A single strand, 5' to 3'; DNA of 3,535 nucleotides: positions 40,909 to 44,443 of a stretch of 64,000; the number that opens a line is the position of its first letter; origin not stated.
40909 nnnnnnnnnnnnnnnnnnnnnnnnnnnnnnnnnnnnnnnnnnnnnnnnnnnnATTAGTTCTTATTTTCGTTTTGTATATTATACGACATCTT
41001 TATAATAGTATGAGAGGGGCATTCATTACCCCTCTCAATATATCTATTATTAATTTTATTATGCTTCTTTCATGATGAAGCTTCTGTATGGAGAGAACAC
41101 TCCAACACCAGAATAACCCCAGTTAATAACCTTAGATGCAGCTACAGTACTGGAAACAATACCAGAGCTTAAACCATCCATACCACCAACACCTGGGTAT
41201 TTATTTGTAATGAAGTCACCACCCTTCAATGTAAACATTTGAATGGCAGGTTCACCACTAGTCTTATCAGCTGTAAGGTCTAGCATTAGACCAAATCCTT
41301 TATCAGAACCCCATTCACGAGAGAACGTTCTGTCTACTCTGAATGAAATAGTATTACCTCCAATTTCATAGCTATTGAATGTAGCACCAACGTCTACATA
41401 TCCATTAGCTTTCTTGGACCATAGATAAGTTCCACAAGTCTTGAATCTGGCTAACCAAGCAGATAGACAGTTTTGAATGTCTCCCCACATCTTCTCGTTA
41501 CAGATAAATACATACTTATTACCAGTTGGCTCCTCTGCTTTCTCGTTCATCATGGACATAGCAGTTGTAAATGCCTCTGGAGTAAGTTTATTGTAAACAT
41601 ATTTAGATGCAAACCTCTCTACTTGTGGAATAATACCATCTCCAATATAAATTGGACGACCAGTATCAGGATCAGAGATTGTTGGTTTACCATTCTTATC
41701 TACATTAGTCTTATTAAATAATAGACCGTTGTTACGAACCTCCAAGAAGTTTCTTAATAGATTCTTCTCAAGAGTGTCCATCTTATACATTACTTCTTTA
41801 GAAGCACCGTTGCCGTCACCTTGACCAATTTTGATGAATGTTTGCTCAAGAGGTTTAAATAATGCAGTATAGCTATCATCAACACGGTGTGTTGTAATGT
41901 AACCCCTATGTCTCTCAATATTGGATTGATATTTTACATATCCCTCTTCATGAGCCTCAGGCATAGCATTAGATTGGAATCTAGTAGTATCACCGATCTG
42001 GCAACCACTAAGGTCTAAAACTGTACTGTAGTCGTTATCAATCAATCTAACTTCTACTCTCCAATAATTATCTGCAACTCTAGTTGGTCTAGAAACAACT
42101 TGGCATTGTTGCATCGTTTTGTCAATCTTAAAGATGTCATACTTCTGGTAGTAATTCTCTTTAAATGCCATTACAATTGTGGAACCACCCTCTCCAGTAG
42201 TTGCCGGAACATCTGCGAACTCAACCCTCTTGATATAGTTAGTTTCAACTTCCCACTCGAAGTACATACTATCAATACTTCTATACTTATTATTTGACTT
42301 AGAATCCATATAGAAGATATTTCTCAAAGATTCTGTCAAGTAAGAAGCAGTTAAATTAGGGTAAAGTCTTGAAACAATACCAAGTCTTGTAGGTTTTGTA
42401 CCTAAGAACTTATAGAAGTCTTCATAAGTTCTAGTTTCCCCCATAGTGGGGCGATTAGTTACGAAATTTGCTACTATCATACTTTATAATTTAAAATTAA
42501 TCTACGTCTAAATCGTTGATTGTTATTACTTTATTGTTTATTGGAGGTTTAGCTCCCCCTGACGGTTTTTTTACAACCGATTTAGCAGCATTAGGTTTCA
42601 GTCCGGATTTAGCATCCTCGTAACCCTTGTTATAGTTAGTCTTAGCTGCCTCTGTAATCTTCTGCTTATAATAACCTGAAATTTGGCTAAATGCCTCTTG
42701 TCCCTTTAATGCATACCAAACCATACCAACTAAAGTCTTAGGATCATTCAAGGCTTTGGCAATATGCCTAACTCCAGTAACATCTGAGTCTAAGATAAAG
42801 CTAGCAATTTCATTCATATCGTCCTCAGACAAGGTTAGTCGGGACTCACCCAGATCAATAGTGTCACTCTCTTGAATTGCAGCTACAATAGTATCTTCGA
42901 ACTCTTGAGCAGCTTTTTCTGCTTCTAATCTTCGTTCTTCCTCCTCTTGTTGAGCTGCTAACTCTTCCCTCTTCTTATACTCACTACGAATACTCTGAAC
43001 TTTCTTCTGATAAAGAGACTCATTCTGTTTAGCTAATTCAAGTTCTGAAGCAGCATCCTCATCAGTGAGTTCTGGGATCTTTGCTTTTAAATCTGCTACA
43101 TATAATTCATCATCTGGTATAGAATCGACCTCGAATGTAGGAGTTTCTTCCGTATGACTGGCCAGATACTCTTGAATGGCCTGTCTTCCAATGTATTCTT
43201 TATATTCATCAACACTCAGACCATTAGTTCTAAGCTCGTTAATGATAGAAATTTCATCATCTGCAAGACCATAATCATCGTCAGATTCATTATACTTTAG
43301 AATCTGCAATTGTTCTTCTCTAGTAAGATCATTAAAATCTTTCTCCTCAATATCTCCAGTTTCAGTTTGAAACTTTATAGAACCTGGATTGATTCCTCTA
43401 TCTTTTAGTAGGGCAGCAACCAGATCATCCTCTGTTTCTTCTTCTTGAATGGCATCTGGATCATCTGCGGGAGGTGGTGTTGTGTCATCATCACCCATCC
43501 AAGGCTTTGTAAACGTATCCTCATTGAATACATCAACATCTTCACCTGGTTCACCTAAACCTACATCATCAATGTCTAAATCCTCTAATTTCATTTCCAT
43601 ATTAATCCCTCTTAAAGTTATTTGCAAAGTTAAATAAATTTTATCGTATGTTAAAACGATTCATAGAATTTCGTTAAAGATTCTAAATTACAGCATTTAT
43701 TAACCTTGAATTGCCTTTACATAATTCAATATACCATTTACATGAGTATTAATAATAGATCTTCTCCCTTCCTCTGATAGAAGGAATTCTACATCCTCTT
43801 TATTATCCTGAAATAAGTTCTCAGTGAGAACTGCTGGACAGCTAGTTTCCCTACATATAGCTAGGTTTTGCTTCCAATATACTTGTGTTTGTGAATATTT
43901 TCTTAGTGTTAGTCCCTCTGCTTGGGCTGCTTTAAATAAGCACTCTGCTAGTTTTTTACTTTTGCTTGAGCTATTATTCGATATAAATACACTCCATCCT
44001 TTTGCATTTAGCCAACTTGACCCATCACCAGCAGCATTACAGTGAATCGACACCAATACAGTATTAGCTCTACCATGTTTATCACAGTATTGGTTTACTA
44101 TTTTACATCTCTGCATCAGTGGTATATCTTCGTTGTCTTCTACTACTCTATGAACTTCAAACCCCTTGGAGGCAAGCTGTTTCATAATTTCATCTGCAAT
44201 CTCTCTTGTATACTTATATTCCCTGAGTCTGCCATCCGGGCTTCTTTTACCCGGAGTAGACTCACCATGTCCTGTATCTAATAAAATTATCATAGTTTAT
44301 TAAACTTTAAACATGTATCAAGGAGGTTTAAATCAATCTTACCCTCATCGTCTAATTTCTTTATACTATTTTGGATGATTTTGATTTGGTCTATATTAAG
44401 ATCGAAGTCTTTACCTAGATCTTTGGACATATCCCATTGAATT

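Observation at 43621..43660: Conserved 14-mer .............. (present twice) and a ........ element match the Bacteroidota sigma-A -7 consensus TAnnTTTG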

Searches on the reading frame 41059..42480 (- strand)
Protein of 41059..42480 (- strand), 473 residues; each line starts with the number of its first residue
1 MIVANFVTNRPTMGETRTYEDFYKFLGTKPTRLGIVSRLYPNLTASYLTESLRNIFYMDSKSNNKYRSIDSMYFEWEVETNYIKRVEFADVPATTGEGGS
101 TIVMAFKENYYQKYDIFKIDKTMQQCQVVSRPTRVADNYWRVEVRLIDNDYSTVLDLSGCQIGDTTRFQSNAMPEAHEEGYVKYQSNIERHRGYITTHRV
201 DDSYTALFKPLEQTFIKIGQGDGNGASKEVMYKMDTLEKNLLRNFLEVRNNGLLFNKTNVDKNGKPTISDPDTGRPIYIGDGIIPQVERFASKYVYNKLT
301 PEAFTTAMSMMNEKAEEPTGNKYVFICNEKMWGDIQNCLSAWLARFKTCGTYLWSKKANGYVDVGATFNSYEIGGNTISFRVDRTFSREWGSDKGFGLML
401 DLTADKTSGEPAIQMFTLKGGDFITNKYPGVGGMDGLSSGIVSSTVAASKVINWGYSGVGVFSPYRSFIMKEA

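Call 10: search_protein_families(library=phrogs, proteins=[window:41059-42480:-], max_evalue=0.00001)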
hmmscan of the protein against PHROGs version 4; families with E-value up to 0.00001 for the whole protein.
window:41059-42480:- (473 aa): 0 families

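Call 12: search_solved_structures(query=window:41059-42480:-, max_evalue=0.01)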
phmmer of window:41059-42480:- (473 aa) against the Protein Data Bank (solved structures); distinct sequences matched with E-value up to 0.01: 0.

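Call 15: search_protein_families(library=pfam, proteins=[window:41059-42480:-], max_evalue=0.001)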
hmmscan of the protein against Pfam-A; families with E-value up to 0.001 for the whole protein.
window:41059-42480:- (473 aa): 1 family
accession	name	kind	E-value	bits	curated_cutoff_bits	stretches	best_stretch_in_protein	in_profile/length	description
PF23898.1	Crass_capsid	-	3.9e-14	52.3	27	1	68-317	66-319/496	Crassvirus major capsid protein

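Call 31: search_dna_similar(query=window:41059-42480:-, collection=phages, mode=protein, max_rows=30, rows=spread)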
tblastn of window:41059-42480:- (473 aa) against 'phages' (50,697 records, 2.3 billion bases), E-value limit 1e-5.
Records with a match: 14; places in all: 14; records where one place covers at least 80% of the query: 2.
Best place of each record, by identity: 80-90% 1; <60% 13.
By first word of the organism name: uncultured 10; Bacteriophage 4.
By host as written in the record: - 14.
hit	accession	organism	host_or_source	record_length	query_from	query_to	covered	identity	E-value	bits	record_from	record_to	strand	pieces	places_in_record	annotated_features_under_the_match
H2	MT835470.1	Bacteriophage sp.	human fecal samples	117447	1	473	100%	86.7%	0e+0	864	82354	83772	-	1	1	record has no annotation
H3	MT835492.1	Bacteriophage sp.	human fecal samples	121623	1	473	100%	59.5%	0e+0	583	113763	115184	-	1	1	record has no annotation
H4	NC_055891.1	uncultured phage cr60_1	human feces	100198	68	304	50%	26.0%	2e-8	63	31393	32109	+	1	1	major head protein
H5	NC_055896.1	uncultured phage cr113_1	human feces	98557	68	304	50%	26.0%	2e-8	63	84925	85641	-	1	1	major head protein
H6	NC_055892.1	uncultured phage cr109_1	human feces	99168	68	304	50%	26.0%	2e-8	63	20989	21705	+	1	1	major head protein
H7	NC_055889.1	uncultured phage cr53_1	human feces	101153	68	304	50%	24.8%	7e-8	61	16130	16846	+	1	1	major head protein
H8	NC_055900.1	uncultured phage cr125_1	human feces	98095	68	302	50%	25.0%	4e-9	66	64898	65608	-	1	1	major head protein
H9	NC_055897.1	uncultured phage cr114_1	human feces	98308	68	302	50%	25.0%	4e-9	66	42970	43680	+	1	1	major head protein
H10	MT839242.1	Bacteriophage sp.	human fecal samples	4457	68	304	50%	24.4%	9e-9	64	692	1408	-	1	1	record has no annotation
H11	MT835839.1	Bacteriophage sp.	human fecal samples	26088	68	304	50%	24.0%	1e-9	67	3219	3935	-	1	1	record has no annotation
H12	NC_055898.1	uncultured phage cr115_1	human feces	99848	68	302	50%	24.2%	1e-7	61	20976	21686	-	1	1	major head protein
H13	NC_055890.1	uncultured phage cr56_1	human feces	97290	68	302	50%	23.8%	1e-7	61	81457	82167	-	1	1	major head protein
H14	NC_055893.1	uncultured phage cr4_1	human feces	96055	68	302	50%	23.8%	5e-9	65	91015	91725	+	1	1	major head protein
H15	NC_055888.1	uncultured phage cr52_1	human feces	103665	68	304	50%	23.2%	5e-7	59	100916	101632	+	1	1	major head protein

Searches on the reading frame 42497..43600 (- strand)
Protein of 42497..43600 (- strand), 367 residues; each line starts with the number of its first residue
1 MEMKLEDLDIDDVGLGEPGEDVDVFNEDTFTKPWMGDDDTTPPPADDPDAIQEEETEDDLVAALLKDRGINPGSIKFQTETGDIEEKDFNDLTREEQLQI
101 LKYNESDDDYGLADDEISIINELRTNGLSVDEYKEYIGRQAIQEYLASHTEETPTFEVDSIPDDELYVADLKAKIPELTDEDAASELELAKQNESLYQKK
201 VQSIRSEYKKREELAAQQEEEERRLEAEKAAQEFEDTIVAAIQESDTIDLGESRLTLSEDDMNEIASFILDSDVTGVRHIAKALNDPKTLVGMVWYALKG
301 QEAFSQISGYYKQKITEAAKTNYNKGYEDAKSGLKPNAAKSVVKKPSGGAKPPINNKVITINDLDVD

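Call 10: search_protein_families(library=phrogs, proteins=[window:42497-43600:-], max_evalue=0.00001)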
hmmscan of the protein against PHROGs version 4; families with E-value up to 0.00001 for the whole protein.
window:42497-43600:- (367 aa): 0 families

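Call 13: search_solved_structures(query=window:42497-43600:-, max_evalue=0.01)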
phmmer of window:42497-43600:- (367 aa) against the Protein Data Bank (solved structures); distinct sequences matched with E-value up to 0.01: 1.
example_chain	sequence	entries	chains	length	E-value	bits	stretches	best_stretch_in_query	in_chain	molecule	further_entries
8vd6_A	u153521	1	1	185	5.2e-08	36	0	126-147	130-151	CAP REPEAT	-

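Call 15: search_protein_families(library=pfam, proteins=[window:42497-43600:-], max_evalue=0.001)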
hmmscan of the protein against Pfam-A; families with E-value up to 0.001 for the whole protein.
window:42497-43600:- (367 aa): 0 families

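Call 21: find_related_loci(query=window:42497-43600:-, collection=viral_contigs, flank=10000)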
Query window:42497-43600:- (367 aa) in viral_contigs; peptide patterns used: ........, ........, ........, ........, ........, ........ (x = any residue, [..] = any of these).
94 stretches matched a pattern; 78 encode a relative of the query (tblastn E <= 1e-3); 78 distinct loci.
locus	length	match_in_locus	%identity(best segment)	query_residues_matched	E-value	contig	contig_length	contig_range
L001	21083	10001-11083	75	3-365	1e-174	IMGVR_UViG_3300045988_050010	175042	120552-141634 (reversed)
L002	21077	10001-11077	72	3-365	2e-164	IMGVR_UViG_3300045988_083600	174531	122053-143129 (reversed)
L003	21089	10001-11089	74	1-365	2e-163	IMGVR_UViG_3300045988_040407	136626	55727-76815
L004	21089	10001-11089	74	1-365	4e-162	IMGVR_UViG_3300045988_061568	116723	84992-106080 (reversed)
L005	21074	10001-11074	75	1-360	5e-162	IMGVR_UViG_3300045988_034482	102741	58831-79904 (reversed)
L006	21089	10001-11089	74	1-365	5e-162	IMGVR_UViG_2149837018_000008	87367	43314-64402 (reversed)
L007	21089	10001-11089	74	1-365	4e-162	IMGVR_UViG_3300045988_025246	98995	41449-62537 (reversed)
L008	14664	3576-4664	73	1-365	9e-162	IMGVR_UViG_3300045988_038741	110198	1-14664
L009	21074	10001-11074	75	1-360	2e-161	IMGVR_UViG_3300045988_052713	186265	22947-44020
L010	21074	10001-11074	73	1-360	6e-161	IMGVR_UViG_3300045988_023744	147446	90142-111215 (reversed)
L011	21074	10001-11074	75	1-360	5e-161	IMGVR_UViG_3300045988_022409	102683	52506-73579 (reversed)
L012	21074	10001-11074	75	1-360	1e-160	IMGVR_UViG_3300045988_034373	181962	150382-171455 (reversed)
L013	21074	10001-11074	75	1-360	1e-160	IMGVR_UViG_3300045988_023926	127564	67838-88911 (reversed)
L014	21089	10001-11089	73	1-365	1e-160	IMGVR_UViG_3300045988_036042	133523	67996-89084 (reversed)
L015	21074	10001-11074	73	1-360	2e-160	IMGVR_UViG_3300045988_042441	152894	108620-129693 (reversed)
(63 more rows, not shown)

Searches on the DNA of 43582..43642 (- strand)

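Call 66: search_dna_similar(query=window:43582-43642:-, collection=phages, mode=distant, max_evalue=10, max_rows=30)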
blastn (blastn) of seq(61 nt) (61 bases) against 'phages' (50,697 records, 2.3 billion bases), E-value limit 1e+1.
Records with a match: 231; places in all: 231; records where one place covers at least 80% of the query: 1.
Best place of each record, by identity: >=99% 2; 95-99% 16; 90-95% 8; 80-90% 200; 60-80% 5.
By first word of the organism name: Staphylococcus 176; Citrobacter 9; Aeromonas 8; Acinetobacter 7; Bacillus 7; Clostridium 5; uncultured 5; Bacteriophage 2; Yersinia 2; Lactobacillus 2; and 7 more.
By host as written in the record: Staphylococcus aureus 74; - 33; Staphylococcus sp. 15; Citrobacter freundii 8; Staphylococcus 6; Staphylococcus carnosus TM300 6; Aeromonas salmonicida 5; Clostridium difficile 4; and 51 more.
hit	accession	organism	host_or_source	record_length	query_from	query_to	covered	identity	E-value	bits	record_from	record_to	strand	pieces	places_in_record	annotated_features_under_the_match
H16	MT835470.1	Bacteriophage sp.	human fecal samples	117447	2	59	95%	88.3%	2e-12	75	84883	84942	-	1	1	record has no annotation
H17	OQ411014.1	Escherichia phage EJP2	Escherichia coli FORC82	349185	20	59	66%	82.5%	1e-1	39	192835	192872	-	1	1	none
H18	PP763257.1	Acinetobacter phage Ab5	Acinetobacter baumannii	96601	21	60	66%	81.0%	4e-1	38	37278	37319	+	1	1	baseplate hub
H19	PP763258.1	Acinetobacter phage Ab7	Acinetobacter baumannii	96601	21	60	66%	81.0%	4e-1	38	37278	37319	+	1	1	baseplate hub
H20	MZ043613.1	Acinetobacter phage TaPaz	Acinetobacter baumannii NIPH601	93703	21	59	64%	80.5%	2e+0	37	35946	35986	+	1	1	baseplate protein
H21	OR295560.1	Clostridioides phage phiCD508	Clostridioides difficile LCUS 0508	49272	20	57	62%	78.9%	5e+0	34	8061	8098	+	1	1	none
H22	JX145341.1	Clostridium phage phiMMP02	Clostridium difficile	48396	20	57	62%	78.9%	5e+0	34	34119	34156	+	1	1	none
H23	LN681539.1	Clostridium phage phiCD505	Clostridium difficile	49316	20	57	62%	78.9%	5e+0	34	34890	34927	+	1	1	none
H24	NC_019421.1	Clostridium phage phiMMP02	Clostridium difficile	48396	20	57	62%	78.9%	5e+0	34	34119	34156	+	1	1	none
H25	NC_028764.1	Clostridium phage phiCD505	Clostridium difficile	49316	20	57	62%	78.9%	5e+0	34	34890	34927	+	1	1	none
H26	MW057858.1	Providencia phage PSTCR6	Providencia stuartii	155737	20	54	57%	83.3%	2e+0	36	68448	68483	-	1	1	hypothetical protein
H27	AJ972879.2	Yersinia phage phiR1-37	Yersinia enterocolitica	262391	13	45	54%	85.3%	2e+0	37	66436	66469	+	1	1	g102: DNA-directed RNA polymerase, beta' subunit | ribosome_binding_site | g103: CDP/dCDP deaminase,zinc-binding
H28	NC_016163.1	Yersinia phage phiR1-37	Yersinia enterocolitica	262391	13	45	54%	85.3%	2e+0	37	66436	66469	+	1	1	g102: RNA polymerase beta subunit | g367: ribosome_binding_site | g103: dCMP deaminase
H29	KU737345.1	Bacillus phage Juglone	Bacillus thuringiensis subsp. kurstaki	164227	27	58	52%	84.4%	2e+0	37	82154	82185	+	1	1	hypothetical protein | exonuclease II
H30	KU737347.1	Bacillus phage Phrodo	Bacillus thuringiensis subsp. kurstaki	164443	27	58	52%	84.4%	2e+0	37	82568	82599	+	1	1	hypothetical protein | exonuclease II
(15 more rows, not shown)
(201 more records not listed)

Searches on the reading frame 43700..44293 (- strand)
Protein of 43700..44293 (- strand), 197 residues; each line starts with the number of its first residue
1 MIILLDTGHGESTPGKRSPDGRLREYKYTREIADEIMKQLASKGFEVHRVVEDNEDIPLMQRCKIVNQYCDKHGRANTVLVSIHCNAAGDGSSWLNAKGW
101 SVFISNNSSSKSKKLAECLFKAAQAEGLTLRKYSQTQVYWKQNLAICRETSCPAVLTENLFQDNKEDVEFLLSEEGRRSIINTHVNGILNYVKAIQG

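Call 10: search_protein_families(library=phrogs, proteins=[window:43700-44293:-], max_evalue=0.00001)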
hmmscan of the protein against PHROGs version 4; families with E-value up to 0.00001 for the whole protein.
window:43700-44293:- (197 aa): 3 families
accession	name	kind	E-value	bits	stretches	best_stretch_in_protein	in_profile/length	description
phrog_435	-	lysis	5.8e-46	158.6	1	1-192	113-285/556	endolysin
phrog_2742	-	lysis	7.4e-20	72.6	1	3-192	4-181/318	endolysin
phrog_12727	-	lysis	1.5e-10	41.9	1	3-193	165-343/393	endolysin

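Call 45: find_related_loci(query=window:43700-44293:-, collection=genome_contigs, flank=3000)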
Query window:43700-44293:- (197 aa) in genome_contigs; peptide patterns used: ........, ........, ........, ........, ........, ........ (x = any residue, [..] = any of these).
138 stretches matched a pattern; 63 encode a relative of the query (tblastn E <= 1e-3); 63 distinct loci.
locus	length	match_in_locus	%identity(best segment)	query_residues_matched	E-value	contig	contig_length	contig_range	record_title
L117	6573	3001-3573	57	1-192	2e-78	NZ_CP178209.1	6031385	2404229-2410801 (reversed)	Bacteroides sp. KFT8 chromosome, complete genome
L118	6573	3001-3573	58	1-192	5e-78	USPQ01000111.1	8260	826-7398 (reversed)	uncultured Bacteroides sp. isolate UMGS1954 genome assembly, contig: NODE_2435_length_8260_cov_9.88556, whole genome sho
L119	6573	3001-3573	58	1-192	5e-78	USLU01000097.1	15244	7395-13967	uncultured Bacteroides sp. isolate UMGS1845 genome assembly, contig: NODE_763_length_15244_cov_7.67839, whole genome sho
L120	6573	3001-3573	57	1-192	8e-78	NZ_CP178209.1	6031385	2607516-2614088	Bacteroides sp. KFT8 chromosome, complete genome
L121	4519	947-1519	57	1-192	3e-76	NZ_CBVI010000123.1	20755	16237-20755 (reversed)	Bacteroides timonensis isolate AP1, whole genome shotgun sequence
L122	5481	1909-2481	56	1-192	7e-76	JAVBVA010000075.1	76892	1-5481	MAG: Bacteroides sp. isolate EPI_MAG_00296 c_000004409531, whole genome shotgun sequence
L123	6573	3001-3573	57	1-192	1e-75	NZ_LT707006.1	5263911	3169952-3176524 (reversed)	Bacteroides bouchesdurhonensis strain Marseille-P2653T, whole genome shotgun sequence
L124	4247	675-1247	57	1-192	8e-76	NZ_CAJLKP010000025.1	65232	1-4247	MAG: uncultured Bacteroides sp. isolate ERR321312-bin.11, whole genome shotgun sequence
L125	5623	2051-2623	56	1-192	1e-74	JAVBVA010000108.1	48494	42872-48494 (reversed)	MAG: Bacteroides sp. isolate EPI_MAG_00296 c_000012984771, whole genome shotgun sequence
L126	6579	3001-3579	56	1-194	2e-74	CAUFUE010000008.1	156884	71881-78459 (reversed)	MAG TPA_asm: uncultured Bacteroides sp. isolate SRR13494517_bin.9_MetaWRAP_v1.3_MAG genome assembly, contig: ERZ19211354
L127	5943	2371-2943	56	1-192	3e-74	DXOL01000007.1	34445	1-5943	MAG TPA_asm: Bacteroides thetaiotaomicron isolate HRGM_Genome_1397 HRGM_Genome_1397_7, whole genome shotgun sequence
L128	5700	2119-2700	56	1-195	4e-74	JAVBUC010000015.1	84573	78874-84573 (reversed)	MAG: Bacteroides sp. isolate EPI_MAG_00268 c_000000013622, whole genome shotgun sequence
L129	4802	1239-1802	56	1-192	2e-73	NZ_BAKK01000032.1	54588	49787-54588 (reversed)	Bacteroides faecichinchillae JCM 17102, whole genome shotgun sequence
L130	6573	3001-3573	56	1-192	6e-73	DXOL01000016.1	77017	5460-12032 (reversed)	MAG TPA_asm: Bacteroides thetaiotaomicron isolate HRGM_Genome_1397 HRGM_Genome_1397_16, whole genome shotgun sequence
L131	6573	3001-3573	57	1-192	2e-71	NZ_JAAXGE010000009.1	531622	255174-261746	Bacteroides sp. GM023 contig_9, whole genome shotgun sequence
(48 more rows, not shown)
